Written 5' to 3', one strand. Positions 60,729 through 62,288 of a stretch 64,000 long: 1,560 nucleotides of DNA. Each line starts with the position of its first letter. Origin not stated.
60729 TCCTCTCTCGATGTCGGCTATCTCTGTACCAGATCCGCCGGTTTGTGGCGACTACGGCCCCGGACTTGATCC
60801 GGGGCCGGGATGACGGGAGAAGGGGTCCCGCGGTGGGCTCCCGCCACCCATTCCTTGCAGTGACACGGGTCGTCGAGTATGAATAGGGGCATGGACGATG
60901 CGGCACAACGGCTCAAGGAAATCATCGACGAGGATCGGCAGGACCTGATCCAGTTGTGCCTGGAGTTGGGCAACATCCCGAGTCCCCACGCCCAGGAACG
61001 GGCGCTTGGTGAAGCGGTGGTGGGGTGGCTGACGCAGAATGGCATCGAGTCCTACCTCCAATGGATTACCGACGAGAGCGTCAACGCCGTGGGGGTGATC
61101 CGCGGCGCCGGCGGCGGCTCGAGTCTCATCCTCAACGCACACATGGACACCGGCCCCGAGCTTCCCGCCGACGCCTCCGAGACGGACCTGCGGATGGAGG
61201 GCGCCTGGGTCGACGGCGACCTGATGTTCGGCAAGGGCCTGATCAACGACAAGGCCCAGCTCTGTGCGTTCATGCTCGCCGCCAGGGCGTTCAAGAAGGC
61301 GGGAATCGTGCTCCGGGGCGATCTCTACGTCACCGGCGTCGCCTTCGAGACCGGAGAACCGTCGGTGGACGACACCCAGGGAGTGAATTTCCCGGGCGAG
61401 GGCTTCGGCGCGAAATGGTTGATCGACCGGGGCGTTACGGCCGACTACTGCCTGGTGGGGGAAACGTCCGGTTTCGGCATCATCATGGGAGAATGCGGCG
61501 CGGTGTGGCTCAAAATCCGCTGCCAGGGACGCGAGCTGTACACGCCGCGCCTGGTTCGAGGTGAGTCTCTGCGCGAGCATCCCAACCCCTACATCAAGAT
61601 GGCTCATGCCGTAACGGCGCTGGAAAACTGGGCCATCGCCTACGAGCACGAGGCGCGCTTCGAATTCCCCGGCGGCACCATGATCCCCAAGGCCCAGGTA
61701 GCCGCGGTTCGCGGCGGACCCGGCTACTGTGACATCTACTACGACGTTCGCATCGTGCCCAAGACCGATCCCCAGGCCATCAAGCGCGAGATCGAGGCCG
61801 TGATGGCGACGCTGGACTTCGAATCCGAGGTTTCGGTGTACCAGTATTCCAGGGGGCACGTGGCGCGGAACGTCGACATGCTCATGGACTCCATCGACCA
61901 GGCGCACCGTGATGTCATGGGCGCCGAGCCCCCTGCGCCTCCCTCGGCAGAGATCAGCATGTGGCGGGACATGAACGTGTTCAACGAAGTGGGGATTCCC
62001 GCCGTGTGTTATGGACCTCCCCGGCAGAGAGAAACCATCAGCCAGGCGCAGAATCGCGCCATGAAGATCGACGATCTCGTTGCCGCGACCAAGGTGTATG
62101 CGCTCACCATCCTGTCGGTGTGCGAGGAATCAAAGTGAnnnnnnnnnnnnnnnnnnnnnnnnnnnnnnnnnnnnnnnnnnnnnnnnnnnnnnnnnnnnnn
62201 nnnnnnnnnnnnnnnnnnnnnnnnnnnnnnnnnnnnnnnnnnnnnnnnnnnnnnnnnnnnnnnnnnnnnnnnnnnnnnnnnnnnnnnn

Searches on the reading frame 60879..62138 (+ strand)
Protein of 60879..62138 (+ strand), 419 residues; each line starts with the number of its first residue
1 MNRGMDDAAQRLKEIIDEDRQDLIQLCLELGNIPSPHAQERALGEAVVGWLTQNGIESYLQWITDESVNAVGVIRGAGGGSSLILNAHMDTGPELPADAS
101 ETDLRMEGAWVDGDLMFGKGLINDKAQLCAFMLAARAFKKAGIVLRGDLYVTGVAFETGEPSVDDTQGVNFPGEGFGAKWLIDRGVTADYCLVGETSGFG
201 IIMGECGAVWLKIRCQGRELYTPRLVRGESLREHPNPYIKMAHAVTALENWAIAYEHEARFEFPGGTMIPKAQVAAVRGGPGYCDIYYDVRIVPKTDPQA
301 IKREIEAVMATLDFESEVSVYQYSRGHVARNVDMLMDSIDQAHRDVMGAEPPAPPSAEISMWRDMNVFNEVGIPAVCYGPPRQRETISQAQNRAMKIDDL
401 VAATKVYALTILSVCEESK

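Call 77: search_protein_families(library=pfam, proteins=[window:60879-62138:+], max_evalue=0.001)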
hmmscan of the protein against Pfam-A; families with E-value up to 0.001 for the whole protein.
window:60879-62138:+ (419 aa): 2 families
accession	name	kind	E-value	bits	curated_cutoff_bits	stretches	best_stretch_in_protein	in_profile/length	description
PF01546.33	Peptidase_M20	-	5.7e-15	56.2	24.6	1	84-412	1-205/206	Peptidase family M20/M25/M40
PF07687.19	M20_dimer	-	0.00086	19.7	21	0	236-312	28-102/107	Peptidase dimerisation domain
